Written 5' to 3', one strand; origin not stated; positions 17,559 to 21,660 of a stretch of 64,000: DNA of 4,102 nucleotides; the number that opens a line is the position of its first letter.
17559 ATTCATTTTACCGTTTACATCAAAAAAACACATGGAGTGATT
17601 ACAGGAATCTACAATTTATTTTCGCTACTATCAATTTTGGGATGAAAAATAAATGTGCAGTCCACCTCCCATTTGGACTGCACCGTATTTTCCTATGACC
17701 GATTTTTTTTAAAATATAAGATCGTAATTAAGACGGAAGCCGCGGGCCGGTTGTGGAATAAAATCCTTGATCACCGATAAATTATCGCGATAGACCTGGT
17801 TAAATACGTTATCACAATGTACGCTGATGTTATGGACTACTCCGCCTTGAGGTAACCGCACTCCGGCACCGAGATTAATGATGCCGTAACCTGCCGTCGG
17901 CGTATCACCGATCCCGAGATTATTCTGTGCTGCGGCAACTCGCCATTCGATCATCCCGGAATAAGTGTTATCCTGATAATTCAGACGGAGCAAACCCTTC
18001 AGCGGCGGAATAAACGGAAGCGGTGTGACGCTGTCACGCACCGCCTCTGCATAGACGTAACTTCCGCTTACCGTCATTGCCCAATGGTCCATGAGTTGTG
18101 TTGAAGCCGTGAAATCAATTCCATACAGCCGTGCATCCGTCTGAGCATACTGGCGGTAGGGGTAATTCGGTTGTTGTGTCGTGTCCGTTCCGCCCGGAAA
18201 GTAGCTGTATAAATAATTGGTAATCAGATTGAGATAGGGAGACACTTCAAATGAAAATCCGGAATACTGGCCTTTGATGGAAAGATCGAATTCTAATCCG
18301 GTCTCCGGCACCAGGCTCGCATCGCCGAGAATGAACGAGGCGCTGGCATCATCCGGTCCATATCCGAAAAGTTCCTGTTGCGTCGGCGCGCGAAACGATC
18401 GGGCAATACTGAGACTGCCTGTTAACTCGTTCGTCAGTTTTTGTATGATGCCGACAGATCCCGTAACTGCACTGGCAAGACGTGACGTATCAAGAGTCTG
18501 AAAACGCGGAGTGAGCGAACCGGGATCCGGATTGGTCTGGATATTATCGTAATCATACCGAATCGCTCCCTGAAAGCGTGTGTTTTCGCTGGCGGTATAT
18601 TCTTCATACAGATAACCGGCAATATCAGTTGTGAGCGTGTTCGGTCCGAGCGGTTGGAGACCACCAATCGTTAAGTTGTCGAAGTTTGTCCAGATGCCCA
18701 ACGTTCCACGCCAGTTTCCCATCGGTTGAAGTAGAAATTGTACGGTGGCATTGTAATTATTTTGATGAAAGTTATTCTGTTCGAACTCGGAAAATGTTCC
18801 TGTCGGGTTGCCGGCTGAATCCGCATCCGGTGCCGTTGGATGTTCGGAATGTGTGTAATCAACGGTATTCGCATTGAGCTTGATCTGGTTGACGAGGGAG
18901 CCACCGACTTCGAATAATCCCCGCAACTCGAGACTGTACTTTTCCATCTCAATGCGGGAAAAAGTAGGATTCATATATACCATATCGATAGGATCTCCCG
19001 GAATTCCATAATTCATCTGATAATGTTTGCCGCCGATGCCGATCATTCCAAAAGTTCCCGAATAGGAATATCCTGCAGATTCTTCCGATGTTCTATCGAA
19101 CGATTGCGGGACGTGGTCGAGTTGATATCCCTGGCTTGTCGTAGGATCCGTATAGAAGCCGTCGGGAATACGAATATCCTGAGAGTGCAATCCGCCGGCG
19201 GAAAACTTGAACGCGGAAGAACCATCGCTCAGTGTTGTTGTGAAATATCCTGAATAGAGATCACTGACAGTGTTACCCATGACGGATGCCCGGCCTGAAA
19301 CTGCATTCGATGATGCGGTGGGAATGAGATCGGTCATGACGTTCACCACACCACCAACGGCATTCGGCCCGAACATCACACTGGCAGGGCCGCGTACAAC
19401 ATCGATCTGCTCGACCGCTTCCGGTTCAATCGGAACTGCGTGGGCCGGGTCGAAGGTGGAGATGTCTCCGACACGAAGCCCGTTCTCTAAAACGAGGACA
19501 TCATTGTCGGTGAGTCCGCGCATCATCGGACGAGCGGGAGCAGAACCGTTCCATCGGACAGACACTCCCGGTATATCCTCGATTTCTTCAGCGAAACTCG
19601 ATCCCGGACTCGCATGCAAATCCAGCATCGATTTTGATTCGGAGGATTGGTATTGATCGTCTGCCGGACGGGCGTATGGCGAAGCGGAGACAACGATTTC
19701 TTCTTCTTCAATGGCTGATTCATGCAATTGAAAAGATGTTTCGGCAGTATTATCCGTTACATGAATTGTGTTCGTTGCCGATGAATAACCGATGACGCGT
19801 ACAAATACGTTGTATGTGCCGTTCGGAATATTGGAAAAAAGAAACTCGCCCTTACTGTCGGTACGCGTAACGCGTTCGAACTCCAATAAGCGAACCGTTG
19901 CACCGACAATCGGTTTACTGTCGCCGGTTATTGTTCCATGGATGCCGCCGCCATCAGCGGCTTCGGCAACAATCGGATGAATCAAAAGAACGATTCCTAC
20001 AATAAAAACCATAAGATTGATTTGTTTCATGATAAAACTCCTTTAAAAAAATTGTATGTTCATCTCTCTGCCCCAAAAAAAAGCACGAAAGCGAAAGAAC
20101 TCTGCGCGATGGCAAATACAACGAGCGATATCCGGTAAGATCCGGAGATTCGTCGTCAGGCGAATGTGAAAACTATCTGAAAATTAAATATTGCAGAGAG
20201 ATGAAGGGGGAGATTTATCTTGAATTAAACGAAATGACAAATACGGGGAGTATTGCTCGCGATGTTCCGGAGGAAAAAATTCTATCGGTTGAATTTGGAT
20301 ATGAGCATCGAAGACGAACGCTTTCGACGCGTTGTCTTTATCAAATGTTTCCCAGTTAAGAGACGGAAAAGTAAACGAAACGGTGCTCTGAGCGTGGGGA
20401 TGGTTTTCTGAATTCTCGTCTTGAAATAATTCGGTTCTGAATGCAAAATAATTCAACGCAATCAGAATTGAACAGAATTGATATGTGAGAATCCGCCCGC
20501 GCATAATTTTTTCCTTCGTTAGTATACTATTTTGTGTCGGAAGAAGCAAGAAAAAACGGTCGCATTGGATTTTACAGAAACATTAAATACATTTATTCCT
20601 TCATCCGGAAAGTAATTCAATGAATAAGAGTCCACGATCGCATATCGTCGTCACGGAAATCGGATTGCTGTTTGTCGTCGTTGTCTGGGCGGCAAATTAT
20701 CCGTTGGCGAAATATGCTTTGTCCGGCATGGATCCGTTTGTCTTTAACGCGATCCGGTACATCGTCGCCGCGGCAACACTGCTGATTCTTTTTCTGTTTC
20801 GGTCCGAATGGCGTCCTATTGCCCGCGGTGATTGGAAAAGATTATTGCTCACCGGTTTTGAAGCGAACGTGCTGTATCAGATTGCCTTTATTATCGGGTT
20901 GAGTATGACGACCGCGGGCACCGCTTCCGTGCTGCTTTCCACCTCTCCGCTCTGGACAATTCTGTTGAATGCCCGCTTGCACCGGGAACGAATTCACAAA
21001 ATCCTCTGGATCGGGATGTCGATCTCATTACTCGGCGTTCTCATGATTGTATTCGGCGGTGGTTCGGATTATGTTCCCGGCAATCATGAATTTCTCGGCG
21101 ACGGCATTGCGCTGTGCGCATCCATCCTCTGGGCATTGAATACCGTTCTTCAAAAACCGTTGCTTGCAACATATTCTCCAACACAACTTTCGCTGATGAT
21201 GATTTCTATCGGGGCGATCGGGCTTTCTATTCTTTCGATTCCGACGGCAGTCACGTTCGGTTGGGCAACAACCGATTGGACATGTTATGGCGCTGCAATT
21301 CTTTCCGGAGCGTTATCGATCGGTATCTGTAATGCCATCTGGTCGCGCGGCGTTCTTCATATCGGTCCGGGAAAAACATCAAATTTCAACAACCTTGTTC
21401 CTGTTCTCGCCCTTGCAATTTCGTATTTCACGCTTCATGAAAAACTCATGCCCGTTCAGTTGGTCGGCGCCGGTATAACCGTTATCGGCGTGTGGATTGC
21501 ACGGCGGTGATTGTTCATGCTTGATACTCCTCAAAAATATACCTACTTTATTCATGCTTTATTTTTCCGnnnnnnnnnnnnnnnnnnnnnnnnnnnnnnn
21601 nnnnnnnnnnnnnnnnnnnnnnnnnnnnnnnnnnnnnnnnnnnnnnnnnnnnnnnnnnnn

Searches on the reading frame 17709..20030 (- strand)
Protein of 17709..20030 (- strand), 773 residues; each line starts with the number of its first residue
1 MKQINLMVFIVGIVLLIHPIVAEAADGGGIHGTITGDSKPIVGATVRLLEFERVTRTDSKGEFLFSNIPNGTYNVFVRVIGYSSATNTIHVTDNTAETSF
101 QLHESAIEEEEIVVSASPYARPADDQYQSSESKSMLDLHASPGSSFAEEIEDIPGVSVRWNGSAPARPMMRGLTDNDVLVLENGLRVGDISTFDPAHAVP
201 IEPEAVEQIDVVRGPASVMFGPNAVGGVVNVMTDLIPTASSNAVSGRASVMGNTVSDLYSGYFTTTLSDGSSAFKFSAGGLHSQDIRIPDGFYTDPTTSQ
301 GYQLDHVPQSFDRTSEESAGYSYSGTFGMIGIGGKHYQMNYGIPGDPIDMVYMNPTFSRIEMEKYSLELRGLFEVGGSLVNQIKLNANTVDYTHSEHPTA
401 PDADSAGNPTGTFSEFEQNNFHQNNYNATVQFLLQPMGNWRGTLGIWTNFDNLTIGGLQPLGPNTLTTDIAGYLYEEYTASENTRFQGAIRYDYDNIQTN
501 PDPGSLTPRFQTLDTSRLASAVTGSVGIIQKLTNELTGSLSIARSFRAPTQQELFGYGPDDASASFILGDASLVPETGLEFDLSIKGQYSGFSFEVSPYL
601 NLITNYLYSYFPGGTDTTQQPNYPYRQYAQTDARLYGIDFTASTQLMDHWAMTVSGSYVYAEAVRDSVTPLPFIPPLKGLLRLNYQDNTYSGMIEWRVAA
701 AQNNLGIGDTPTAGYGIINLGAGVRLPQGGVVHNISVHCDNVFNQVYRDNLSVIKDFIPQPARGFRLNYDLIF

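Call 98: search_protein_families(library=pfam, proteins=[window:17709-20030:-], max_evalue=0.001)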
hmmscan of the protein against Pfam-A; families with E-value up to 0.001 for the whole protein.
window:17709-20030:- (773 aa): 6 families
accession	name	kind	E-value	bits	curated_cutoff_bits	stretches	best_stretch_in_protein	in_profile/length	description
PF00593.30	TonB_dep_Rec_b-barrel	-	7.2e-32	112.2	27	1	311-741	11-435/436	TonB dependent receptor-like, beta-barrel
PF07715.20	Plug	-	7.1e-18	65.5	23.9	1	125-228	4-107/107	TonB-dependent Receptor Plug Domain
PF13715.12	CarbopepD_reg_2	-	2.1e-15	56.9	32.2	1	30-114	1-88/88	CarboxypepD_reg-like domain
PF13620.12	CarboxypepD_reg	-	1.5e-13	51.3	32.3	1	30-100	2-79/82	Carboxypeptidase regulatory-like domain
PF09430.16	EMC7_beta-sandw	-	0.0004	21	26.6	1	52-99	20-67/122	ER membrane protein complex subunit 7, beta-sandwich domain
PF17210.9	SdrD_B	-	0.00074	20.1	29.7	1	36-99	19-86/112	SdrD B-like domain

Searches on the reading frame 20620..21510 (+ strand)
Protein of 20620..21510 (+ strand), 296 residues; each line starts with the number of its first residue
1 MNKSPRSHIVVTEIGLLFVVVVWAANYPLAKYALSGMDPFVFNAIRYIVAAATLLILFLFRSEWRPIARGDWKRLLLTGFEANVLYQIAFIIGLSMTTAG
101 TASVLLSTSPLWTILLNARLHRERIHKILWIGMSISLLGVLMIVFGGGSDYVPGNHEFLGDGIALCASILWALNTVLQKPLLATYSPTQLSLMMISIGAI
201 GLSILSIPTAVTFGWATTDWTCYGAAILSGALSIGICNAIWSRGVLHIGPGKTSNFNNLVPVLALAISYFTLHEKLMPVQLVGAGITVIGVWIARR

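Call 98: search_protein_families(library=pfam, proteins=[window:20620-21510:+], max_evalue=0.001)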
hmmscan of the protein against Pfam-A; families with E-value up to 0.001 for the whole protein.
window:20620-21510:+ (296 aa): 1 family
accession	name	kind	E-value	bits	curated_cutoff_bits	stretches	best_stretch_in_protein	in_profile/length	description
PF00892.27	EamA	-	6.1e-43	146.8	28.2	2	14-144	5-134/135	EamA-like transporter family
